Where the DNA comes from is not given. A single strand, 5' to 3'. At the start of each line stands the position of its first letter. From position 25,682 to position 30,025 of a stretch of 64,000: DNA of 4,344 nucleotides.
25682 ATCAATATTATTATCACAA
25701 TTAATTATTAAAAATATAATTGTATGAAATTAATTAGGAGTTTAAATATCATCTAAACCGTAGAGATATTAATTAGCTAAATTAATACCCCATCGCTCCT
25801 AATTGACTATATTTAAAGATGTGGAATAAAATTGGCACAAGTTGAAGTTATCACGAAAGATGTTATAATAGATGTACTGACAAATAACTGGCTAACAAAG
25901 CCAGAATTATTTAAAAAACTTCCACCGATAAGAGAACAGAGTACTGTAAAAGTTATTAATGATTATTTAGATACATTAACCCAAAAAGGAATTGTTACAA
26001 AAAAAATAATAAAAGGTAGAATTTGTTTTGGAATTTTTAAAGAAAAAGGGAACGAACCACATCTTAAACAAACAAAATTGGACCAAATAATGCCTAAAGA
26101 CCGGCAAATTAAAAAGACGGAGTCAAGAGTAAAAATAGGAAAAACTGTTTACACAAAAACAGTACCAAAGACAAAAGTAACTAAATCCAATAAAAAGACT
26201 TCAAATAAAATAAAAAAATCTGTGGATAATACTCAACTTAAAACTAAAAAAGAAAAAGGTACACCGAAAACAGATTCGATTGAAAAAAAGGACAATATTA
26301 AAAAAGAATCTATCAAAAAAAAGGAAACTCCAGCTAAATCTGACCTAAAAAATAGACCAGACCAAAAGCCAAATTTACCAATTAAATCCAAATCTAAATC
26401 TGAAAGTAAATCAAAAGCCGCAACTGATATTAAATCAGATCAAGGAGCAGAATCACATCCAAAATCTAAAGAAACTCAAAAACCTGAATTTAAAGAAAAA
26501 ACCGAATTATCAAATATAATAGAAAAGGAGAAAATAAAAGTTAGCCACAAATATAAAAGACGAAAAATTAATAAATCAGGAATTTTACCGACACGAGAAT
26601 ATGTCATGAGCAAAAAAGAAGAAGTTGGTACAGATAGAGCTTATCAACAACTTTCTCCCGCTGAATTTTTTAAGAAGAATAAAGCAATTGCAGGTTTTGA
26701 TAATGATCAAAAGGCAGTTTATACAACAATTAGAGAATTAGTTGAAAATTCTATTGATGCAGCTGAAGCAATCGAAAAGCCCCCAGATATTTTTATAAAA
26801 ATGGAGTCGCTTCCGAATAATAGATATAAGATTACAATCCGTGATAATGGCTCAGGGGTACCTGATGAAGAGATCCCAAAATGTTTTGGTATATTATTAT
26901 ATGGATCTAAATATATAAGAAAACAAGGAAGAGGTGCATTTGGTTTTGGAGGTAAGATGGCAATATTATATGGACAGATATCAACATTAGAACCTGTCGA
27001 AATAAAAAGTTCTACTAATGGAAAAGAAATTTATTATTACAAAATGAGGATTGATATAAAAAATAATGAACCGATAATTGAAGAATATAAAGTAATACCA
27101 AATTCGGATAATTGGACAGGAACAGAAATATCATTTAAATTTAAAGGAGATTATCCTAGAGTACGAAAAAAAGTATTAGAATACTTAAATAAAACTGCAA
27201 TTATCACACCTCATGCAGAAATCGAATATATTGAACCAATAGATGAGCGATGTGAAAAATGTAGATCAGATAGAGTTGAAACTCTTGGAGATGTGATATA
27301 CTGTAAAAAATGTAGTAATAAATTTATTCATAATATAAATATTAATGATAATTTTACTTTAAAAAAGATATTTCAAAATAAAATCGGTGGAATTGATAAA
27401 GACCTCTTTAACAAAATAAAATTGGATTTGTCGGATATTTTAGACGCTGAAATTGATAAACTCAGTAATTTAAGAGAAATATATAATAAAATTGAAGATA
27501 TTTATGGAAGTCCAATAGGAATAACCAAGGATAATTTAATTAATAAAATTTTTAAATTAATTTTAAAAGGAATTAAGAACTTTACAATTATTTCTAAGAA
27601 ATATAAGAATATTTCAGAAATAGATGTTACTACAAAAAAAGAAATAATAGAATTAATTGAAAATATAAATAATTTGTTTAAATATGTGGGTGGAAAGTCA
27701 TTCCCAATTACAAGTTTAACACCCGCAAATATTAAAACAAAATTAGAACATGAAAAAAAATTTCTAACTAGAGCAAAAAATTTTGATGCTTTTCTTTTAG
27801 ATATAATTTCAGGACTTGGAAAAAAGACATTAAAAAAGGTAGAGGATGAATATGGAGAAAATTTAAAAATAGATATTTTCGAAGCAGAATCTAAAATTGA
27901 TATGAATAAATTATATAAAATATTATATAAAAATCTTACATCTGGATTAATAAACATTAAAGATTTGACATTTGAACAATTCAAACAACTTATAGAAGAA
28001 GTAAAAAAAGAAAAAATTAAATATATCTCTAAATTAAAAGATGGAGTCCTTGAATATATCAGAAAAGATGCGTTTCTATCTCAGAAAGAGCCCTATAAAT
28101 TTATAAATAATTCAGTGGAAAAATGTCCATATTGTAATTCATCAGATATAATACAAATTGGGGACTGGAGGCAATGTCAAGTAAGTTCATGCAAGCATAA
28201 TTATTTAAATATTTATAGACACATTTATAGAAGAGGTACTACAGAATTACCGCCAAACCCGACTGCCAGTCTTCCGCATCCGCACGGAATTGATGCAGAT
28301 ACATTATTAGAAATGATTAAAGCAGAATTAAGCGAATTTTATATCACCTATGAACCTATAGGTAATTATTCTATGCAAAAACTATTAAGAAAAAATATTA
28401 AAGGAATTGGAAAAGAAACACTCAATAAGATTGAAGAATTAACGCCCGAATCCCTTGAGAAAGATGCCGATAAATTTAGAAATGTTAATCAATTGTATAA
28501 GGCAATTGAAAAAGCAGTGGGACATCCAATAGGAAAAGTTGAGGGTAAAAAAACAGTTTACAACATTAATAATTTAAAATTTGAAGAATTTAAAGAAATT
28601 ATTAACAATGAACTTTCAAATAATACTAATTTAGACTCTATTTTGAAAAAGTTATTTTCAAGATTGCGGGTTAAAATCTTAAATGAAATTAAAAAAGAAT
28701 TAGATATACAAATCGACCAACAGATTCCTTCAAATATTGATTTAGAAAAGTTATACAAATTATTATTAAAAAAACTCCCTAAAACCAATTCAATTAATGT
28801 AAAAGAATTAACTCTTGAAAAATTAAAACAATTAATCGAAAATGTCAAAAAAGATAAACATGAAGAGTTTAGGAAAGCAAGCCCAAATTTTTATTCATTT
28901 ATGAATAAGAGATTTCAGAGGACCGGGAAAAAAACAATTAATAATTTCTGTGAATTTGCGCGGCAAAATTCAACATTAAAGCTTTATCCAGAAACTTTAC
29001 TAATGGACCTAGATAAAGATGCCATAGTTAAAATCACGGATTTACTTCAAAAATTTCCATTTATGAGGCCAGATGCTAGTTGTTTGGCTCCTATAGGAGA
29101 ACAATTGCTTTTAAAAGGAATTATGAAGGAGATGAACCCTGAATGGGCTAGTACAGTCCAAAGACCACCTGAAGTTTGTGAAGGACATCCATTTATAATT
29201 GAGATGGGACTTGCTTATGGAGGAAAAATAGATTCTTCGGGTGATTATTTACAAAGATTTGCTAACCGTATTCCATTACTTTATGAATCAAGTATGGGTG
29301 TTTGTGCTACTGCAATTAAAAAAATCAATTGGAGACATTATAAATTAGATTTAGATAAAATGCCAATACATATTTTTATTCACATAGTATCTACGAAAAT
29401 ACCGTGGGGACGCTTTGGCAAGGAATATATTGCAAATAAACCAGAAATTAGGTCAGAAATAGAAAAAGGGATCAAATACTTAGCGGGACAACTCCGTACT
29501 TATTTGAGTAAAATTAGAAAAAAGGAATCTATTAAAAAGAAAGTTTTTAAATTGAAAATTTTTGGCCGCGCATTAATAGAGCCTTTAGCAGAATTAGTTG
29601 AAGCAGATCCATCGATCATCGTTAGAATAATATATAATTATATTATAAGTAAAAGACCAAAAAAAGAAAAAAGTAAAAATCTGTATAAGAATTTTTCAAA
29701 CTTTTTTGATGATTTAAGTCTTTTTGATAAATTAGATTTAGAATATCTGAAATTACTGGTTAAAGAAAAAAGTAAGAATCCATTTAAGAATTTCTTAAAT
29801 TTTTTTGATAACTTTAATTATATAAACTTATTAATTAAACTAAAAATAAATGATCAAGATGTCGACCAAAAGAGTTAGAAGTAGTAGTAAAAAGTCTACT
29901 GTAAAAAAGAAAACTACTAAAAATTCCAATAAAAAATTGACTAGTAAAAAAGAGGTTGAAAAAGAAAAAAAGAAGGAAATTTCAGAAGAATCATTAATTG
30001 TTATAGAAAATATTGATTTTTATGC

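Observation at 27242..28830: About 530-aa insertion in topoisomerase VI subunit B, between the GHKL ATPase and the H2TH/transducer region, with zinc ribbons and duplicated HhH-like modules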

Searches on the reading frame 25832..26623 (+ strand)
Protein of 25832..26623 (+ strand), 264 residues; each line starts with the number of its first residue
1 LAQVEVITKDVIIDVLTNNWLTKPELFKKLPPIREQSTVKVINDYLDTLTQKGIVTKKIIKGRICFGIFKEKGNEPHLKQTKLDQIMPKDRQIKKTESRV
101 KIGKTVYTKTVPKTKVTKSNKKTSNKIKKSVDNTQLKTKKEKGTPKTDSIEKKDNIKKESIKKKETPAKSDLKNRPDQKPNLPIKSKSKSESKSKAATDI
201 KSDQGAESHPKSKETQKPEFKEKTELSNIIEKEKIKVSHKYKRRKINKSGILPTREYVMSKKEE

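Call 40: search_protein_families(library=pfam, proteins=[window:25832-26623:+], max_evalue=10)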
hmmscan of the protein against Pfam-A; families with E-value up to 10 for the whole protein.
window:25832-26623:+ (264 aa): 0 families

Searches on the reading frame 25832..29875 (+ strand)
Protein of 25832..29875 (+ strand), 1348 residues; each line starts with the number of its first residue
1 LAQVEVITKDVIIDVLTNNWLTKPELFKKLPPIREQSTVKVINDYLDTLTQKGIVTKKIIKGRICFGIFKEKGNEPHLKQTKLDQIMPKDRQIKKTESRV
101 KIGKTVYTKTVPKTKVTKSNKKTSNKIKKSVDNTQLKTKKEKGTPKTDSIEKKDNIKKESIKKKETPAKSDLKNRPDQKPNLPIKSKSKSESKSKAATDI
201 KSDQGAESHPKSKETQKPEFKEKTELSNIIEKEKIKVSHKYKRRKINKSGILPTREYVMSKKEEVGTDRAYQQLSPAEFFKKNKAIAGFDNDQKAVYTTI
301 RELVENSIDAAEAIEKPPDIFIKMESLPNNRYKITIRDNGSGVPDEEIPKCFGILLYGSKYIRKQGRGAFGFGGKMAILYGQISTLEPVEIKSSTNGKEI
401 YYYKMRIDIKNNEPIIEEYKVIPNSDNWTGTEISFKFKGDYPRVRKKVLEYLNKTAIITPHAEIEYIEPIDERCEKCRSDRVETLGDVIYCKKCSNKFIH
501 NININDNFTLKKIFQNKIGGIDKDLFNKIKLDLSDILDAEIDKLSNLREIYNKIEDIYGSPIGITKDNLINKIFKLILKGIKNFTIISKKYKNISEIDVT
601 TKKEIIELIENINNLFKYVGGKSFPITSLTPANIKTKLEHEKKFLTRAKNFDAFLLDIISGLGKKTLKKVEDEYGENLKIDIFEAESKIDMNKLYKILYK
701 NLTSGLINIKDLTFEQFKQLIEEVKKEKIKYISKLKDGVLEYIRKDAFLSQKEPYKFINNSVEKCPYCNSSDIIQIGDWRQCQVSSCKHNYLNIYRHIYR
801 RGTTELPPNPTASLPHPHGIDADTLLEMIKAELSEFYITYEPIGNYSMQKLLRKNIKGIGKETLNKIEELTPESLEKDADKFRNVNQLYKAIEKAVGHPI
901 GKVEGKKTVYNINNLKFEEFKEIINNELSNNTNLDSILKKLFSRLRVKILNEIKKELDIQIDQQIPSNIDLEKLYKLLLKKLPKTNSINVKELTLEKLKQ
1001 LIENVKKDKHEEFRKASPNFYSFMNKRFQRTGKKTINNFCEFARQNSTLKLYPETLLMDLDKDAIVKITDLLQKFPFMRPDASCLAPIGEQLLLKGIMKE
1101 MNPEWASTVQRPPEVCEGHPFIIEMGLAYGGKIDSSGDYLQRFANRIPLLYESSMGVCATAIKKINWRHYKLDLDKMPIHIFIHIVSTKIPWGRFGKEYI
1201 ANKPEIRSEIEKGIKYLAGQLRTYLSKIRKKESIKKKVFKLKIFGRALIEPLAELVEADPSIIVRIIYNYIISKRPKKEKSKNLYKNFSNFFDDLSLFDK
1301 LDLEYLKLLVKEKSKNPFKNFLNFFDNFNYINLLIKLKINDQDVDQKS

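Call 3: search_protein_families(library=pfam, proteins=[window:25832-29875:+], max_evalue=1)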
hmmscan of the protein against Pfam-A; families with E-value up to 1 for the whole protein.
window:25832-29875:+ (1348 aa): 5 families
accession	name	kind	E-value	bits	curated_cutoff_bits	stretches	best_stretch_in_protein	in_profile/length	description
PF09239.17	Topo-VIb_trans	-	3.7e-53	180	24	1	1080-1237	1-159/159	Topoisomerase VI B subunit, transducer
PF02518.31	HATPase_c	-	3.8e-10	40.6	26.4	1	292-372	2-77/111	Histidine kinase-, DNA gyrase B-, and HSP90-like ATPase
PF13589.12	HATPase_c_3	-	4.9e-08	33.5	25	1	299-413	6-113/137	Histidine kinase-, DNA gyrase B-, and HSP90-like ATPase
PF17026.10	zf-RRPl_C4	-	0.012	16.2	28.9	1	473-523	3-52/108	Putative ribonucleoprotein zinc-finger pf C4 type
PF25083.1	GIPC1_GH1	-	0.1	13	28.4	0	540-560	14-34/67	GIPC1-3 GH1 domain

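Call 4: search_protein_families(library=ncbifam, proteins=[window:25832-29875:+], max_evalue=1)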
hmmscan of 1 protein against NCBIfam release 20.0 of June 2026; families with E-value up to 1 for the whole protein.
window:25832-29875:+ (1348 aa): 14 families
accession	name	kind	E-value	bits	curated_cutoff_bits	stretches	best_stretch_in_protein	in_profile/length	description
NF003218.0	PRK04184.1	equivalog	2.7e-144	481.6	274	3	268-474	9-219/539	DNA topoisomerase VI subunit B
TIGR01052.1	top6b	equivalog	9.5e-124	413.5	380.7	2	270-476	3-211/488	DNA topoisomerase VI subunit B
NF011439.0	PRK14868.1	equivalog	2.7e-89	300.3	1310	2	270-476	21-225/795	DNA topoisomerase VI subunit B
NF011438.0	PRK14867.1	equivalog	1.9e-65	221.6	1143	2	271-472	12-213/659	DNA topoisomerase VI subunit B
TIGR00585.2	mutl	equivalog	9e-06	24.8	180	1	299-352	24-70/555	DNA mismatch repair endonuclease MutL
NF045900.1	HisKinCpxALeg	equivalog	0.0021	16.9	800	1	291-377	339-422/451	two-component system sensor histidine kinase CpxA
NF000951.0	PRK00095.2-1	equivalog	0.0067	15.1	391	1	298-352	27-73/559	DNA mismatch repair endonuclease MutL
NF000954.0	PRK00095.2-5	equivalog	0.0073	14.7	937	1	298-350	29-74/588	DNA mismatch repair endonuclease MutL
NF010683.0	PRK14083.1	equivalog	0.0083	14.6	455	1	294-367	27-101/604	HSP90 family protein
TIGR00100.1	hypA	equivalog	0.081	13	88.1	1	464-513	64-111/116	hydrogenase maturation nickel metallochaperone HypA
NF000949.0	PRK00095.1-2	equivalog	0.12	11.3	750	1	299-349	30-73/634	DNA mismatch repair endonuclease MutL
NF040691.1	MtrAB_MtrB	equivalog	0.23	10.4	450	1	289-353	381-440/507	MtrAB system histidine kinase MtrB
NF003058.0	PRK03976.1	equivalog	0.56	10.2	87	1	463-498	28-64/91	50S ribosomal protein L37ae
NF000953.0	PRK00095.2-4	equivalog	0.85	8.4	693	1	299-349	26-69/611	DNA mismatch repair endonuclease MutL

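Call 5: search_solved_structures(query=window:25832-29875:+, max_evalue=1, show_alignments=2)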
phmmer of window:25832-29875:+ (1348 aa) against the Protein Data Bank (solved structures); distinct sequences matched with E-value up to 1: 7.
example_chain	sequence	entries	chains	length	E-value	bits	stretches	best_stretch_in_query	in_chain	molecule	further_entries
1z59_A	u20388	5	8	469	1.1e-89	305.1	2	271-469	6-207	Type II DNA topoisomerase VI subunit B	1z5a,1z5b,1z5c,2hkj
1mx0_A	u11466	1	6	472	1.1e-89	305.1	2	270-469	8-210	Type II DNA topoisomerase VI subunit B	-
1mu5_A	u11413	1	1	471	1.1e-89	305.1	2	270-469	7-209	Type II DNA topoisomerase VI Subunit B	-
2zbk_B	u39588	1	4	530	9.6e-89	302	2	270-469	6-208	Type 2 DNA topoisomerase 6 subunit B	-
2q2e_B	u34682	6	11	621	9.6e-71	242.3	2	271-470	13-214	Type 2 DNA topoisomerase 6 subunit B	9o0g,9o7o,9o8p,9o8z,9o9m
6nlx_A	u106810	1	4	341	0.036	15.2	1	1164-1222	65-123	Glyceraldehyde-3-phosphate Dehydrogenase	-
3tqv_A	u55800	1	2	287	0.31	12.1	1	490-551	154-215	Nicotinate-nucleotide pyrophosphorylase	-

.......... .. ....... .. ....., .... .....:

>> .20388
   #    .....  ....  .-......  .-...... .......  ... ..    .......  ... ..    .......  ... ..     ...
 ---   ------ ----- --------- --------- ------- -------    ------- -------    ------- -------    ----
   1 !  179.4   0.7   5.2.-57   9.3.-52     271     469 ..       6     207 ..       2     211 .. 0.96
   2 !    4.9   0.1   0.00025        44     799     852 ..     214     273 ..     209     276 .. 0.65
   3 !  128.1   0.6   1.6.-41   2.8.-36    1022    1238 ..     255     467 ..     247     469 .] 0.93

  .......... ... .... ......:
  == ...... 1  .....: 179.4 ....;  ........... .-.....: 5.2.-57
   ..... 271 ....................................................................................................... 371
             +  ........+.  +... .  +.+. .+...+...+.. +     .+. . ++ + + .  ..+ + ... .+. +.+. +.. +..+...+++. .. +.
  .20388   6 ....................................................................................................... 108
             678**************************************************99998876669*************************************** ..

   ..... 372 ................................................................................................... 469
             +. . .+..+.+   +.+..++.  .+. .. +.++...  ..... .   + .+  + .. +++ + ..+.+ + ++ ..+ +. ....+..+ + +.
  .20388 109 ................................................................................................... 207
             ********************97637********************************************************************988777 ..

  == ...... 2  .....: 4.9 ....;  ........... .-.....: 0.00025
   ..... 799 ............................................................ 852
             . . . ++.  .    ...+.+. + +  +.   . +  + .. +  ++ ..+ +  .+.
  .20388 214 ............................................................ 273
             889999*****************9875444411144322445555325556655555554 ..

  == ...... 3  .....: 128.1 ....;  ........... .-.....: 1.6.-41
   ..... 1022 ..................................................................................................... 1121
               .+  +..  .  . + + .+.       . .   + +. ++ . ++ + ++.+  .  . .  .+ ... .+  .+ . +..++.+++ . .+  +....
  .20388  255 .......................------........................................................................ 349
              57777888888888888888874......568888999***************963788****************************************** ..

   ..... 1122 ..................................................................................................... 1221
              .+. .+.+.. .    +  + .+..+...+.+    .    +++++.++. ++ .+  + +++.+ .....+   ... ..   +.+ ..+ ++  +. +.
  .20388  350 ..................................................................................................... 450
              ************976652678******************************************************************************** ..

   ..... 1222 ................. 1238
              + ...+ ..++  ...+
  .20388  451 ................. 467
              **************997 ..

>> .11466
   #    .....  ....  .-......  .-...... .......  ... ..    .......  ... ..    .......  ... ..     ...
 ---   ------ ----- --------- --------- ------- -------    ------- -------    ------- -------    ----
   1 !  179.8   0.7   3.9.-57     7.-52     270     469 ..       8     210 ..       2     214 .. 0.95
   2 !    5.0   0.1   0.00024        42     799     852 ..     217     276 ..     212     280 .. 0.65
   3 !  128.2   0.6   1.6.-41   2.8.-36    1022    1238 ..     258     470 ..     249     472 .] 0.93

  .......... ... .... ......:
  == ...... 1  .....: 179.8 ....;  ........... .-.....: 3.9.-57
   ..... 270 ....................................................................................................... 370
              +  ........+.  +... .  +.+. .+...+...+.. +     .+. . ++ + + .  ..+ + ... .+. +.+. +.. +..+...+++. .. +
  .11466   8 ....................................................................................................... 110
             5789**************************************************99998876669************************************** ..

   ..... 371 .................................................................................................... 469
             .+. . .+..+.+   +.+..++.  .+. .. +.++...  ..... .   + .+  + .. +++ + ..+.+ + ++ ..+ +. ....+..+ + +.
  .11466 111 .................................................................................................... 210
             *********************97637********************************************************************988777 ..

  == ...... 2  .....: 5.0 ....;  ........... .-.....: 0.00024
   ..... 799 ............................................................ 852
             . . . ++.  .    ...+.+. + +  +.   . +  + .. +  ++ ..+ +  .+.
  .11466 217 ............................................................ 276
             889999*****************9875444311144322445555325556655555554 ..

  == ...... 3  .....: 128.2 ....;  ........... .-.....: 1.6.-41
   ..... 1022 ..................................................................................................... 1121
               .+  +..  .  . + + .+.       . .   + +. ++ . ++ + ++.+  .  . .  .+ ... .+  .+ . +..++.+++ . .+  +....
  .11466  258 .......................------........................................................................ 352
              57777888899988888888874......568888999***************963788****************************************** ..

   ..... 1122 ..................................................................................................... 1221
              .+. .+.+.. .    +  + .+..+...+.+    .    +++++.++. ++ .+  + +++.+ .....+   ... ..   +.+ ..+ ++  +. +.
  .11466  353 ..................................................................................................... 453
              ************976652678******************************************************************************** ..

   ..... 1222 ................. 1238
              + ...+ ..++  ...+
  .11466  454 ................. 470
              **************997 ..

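Call 7: find_encoding_contigs(protein=window:25832-29875:+, flank=3000, max_places=4)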
Protein window:25832-29875:+ (1348 aa): no gene with exactly this product is on record in the collection.

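Call 34: find_related_loci(query=A3, collection=genome_contigs, flank=3000)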
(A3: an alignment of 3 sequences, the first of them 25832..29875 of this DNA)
Query A3 (1348 aa) in genome_contigs; peptide patterns used: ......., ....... (x = any residue, [..] = any of these).
599 stretches matched a pattern (row limit reached: there are more); 64 encode a relative of the query (tblastn E <= 1e-3); 64 distinct loci.
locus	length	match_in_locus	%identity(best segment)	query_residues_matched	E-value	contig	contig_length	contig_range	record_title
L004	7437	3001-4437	33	271-1260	7e-37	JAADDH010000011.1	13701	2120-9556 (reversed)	MAG: Candidatus Iainarchaeum archaeon isolate L_MaxBin.110 contig-127_4829, whole genome shotgun sequence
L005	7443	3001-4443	33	269-1259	3e-36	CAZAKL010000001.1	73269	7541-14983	MAG TPA_asm: uncultured archaeon isolate binchicken_co36_221 genome assembly, contig: NODE_173_length_73269_cov_8.224643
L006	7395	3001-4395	35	268-1237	5e-35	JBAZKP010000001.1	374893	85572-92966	MAG: archaeon isolate SO_2017_LW4_146 scaffold_74_c1_LW137-91_2017, whole genome shotgun sequence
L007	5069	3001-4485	31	248-1241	4e-32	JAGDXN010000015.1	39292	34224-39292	MAG: Cuniculiplasma sp. isolate KMA_Bin18 NODE_310_length_39292_cov_2.839284, whole genome shotgun sequence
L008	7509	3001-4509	37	271-1274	9e-32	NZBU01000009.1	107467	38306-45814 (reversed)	MAG: Candidatus Iainarchaeum archaeon isolate ARS1307 MHASMcontig_212172, whole genome shotgun sequence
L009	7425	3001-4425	37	271-1257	2e-31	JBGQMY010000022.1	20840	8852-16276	MAG: Candidatus Micrarchaeia archaeon isolate OBJ2_061818_130_7 k141_1171960_length_20840_cov_9.9974, whole genome shotg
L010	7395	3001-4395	33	268-1237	2e-31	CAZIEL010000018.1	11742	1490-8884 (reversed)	MAG TPA_asm: uncultured archaeon isolate SRP098346_co1_442 genome assembly, contig: NODE_6734_length_11742_cov_10.463250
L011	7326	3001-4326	36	255-1202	3e-31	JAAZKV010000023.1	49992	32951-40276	MAG: Candidatus Iainarchaeum archaeon isolate AS22ysBPME_79 135636_AS22, whole genome shotgun sequence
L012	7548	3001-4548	38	271-1287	3e-31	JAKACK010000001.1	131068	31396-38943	MAG: Candidatus Micrarchaeota archaeon isolate WH3.bin4 NODE_22_length_131068_cov_200.457206, whole genome shotgun seque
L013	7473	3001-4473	36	271-1263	5e-31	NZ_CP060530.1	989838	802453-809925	Candidatus Micrarchaeum sp. strain A_DKE chromosome, complete genome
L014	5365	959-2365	37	268-1239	1e-30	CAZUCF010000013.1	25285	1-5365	MAG TPA_asm: uncultured archaeon isolate SRP263991_co2_249 genome assembly, contig: NODE_2122_length_25285_cov_16.672810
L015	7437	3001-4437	35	258-1239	1e-30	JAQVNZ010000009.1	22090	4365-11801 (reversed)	MAG: Candidatus ainarchaeum sp. isolate STF1_169 NODE_5619_length_22090_cov_4.005509_Sandtown_F1, whole genome shotgun s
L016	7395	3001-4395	32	268-1237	1e-30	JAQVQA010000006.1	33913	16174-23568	MAG: Candidatus ainarchaeum sp. isolate STF1_216 NODE_2675_length_33913_cov_21.277008_Sandtown_F1, whole genome shotgun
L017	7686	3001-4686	31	263-1243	1e-30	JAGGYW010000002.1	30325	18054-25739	MAG: Nanoarchaeota archaeon isolate AUK188 PB_MBMC_142_c_000000000002, whole genome shotgun sequence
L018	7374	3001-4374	35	268-1230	1e-30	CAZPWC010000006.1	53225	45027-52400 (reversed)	MAG TPA_asm: uncultured archaeon isolate SRP178699_co1_643 genome assembly, contig: NODE_537_length_53225_cov_7.056479,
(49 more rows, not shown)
